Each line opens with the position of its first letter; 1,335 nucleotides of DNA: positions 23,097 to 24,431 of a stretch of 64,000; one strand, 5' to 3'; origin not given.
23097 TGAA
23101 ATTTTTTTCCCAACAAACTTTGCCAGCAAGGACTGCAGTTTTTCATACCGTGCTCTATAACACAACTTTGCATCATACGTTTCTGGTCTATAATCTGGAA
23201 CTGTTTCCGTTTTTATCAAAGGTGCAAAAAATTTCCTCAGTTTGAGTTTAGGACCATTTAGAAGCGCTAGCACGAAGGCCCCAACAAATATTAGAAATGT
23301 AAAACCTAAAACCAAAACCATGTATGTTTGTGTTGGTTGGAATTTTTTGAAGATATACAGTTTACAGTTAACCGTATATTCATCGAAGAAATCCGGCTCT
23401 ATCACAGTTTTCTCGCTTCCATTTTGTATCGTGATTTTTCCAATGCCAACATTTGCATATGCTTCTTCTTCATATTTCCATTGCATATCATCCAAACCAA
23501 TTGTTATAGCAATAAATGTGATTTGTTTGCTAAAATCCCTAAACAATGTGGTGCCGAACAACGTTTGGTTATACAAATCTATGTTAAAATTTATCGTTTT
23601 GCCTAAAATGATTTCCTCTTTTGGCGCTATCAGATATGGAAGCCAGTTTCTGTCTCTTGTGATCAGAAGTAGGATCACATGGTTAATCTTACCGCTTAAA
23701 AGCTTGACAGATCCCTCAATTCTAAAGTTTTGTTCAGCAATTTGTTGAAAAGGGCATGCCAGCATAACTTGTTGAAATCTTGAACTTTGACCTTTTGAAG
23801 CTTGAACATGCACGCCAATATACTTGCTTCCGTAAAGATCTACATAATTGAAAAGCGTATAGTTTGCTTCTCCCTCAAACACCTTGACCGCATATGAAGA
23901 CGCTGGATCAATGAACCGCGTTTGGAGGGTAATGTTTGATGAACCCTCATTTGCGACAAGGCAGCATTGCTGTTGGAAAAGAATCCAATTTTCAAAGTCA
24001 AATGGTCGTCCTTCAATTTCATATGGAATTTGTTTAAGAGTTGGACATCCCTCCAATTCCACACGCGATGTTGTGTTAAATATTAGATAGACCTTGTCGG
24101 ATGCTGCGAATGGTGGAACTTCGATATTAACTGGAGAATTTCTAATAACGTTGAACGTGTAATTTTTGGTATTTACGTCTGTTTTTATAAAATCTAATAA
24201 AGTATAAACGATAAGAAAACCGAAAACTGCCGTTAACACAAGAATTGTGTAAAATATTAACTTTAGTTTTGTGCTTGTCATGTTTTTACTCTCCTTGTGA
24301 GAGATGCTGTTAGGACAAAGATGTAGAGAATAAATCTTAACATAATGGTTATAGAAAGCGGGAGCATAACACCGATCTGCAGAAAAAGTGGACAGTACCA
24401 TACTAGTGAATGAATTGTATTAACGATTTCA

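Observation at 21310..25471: Translationally coupled trio: GT-C-like membrane protein, bitopic membrane SAM-methyltransferase, archaeosortase-like protein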

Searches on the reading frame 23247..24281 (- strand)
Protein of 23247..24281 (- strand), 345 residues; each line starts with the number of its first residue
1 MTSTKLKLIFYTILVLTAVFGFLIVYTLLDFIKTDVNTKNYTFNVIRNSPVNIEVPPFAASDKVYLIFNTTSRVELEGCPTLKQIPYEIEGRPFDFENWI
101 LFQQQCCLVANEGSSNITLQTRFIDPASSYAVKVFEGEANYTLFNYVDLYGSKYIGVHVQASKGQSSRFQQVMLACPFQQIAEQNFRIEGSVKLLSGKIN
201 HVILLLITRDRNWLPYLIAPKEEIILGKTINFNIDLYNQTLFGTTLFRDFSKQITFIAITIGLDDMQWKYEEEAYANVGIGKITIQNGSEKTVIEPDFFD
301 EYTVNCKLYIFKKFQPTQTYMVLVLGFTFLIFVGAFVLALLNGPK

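Call 73: search_protein_representatives(protein=window:23247-24281:-)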
Query: 345 residues. Proteins with E-value up to 0.001 (for the whole library): 13; up to 1e-10: 10; up to 1e-30: 6. The best 13 are listed.
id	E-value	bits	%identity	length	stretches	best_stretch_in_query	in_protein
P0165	5.6e-84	298.8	44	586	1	6-342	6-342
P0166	6.1e-77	275.7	49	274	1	33-300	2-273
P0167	1.9e-42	162.3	34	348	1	13-337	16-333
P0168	2.2e-41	158.8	35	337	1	10-329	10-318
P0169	5.2e-37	144.4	31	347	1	8-328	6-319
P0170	1.9e-36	142.5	32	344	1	11-336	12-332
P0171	8.0e-28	114.2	26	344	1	12-338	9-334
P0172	2.5e-27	112.6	26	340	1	5-333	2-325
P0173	1.9e-18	83.4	25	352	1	18-327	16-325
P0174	5.7e-17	78.5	24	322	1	52-329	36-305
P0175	2.1e-09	53.6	27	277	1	13-220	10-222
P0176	2.7e-06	43.4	24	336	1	10-318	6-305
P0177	7.0e-05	38.8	24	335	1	30-316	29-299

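Call 74: list_cluster_members(proteins=[P0167, P0168, P0169, P0170, P0171, P0172, P0173, P0174, P0176, P0177])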
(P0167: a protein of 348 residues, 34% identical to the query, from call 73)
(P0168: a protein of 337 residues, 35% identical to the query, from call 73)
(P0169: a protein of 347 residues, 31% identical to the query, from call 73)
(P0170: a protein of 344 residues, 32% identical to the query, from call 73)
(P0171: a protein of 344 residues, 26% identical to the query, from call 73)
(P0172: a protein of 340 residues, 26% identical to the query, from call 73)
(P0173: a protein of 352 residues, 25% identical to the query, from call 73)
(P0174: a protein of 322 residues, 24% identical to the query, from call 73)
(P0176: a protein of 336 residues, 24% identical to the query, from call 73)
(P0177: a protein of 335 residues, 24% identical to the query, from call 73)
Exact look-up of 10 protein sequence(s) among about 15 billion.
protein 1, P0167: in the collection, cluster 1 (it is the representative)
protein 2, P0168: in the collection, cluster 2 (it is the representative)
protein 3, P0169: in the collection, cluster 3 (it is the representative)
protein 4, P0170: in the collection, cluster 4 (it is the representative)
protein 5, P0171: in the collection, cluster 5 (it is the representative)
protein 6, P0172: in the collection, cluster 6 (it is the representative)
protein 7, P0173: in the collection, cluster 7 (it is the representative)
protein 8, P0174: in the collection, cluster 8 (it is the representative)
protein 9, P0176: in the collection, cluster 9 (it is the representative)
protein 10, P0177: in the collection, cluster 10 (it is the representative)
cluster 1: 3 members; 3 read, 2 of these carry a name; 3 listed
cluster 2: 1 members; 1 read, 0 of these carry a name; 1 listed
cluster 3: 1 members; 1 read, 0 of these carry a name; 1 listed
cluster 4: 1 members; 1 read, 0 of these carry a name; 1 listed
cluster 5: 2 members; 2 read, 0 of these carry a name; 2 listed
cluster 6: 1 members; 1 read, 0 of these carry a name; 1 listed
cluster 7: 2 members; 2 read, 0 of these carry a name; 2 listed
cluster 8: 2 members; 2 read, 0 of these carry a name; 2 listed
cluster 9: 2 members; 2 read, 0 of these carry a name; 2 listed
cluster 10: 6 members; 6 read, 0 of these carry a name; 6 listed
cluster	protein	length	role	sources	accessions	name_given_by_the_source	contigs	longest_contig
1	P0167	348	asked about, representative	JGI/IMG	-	hypothetical protein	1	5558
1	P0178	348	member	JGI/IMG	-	hypothetical protein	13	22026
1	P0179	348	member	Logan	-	-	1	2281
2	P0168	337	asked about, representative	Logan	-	-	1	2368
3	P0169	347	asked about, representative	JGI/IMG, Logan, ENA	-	-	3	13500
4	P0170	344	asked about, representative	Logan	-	-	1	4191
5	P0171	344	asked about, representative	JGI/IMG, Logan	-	-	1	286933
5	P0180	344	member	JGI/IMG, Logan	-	-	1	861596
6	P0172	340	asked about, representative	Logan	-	-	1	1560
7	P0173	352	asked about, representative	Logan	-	-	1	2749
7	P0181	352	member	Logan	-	-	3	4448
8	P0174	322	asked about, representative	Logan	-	-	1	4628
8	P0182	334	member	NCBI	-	-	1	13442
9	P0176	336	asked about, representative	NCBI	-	-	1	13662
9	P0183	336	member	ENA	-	-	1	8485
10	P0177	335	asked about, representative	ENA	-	-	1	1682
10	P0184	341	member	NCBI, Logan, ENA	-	-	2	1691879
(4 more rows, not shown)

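Call 75: find_encoding_contigs(protein=P0184, flank=8000, max_places=1)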
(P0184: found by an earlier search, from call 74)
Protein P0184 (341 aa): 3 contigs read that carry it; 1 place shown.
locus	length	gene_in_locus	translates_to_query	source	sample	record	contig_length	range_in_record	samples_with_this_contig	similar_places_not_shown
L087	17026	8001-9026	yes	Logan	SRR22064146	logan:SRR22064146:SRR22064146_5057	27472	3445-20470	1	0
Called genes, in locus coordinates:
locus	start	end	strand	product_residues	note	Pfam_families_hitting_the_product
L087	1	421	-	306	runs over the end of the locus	PF19077:Big_13 (faint), PF01483:P_proprotein (weak), PF23991:DUF7310 (faint)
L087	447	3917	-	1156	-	PF28202:SlaA-like (weak)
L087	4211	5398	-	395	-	PF13439:Glyco_transf_4 (faint), PF00534:Glycos_transf_1, PF13692:Glyco_trans_1_4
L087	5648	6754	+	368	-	PF13439:Glyco_transf_4, PF20706:GT4-conflict, PF00534:Glycos_transf_1, PF13692:Glyco_trans_1_4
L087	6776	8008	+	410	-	PF09594:GT87, PF13231:PMT_2 (weak), PF26314:MptA_B_family (weak)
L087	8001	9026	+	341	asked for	-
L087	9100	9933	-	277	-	PF00535:Glycos_transf_2, PF10111:Glyco_tranf_2_2, PF13641:Glyco_tranf_2_3, PF13632:Glyco_trans_2_3 (faint)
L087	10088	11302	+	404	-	PF13439:Glyco_transf_4, PF20706:GT4-conflict (weak), PF00534:Glycos_transf_1, PF13692:Glyco_trans_1_4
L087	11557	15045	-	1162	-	PF10131:PTPS_related, PF20176:DUF6541 (weak), PF00754:F5_F8_type_C, PF22633:F5_F8_type_C_2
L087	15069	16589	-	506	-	-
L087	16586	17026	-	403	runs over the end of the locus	PF13439:Glyco_transf_4, PF20706:GT4-conflict, PF00534:Glycos_transf_1, PF13692:Glyco_trans_1_4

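Call 76: find_encoding_contigs(protein=P0180, flank=8000, max_places=1)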
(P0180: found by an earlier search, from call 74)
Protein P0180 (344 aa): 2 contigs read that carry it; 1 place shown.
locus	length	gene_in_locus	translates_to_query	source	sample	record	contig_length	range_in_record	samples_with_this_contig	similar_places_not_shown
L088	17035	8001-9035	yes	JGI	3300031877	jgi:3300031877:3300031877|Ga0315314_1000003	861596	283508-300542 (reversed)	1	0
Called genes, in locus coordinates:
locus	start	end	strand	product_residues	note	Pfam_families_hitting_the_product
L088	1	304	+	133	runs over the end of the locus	-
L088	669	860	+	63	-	PF13683:rve_3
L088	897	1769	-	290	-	-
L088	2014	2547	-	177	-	-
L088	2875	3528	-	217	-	PF01177:Asp_Glu_race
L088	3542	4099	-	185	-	PF22090:Gins51_C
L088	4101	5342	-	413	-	PF01896:DNA_primase_S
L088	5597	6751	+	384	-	PF13439:Glyco_transf_4, PF13579:Glyco_trans_4_4 (weak), PF20706:GT4-conflict, PF00534:Glycos_transf_1, PF13692:Glyco_trans_1_4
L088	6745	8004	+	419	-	-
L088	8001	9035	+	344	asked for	-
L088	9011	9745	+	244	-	PF13489:Methyltransf_23 (weak), PF08241:Methyltransf_11, PF13649:Methyltransf_25 (weak)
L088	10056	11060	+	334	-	PF16317:Glyco_hydro_99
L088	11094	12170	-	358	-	PF09721:Exosortase_EpsH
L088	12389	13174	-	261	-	PF00535:Glycos_transf_2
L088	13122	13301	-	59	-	-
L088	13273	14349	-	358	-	PF26466:DNA_primase_lrg_N, PF04104:DNA_primase_lrg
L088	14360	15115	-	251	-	PF00705:PCNA_N, PF02144:Rad1 (weak), PF04139:Rad9 (weak), PF02747:PCNA_C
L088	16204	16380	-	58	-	PF10049:DUF2283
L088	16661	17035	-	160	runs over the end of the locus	-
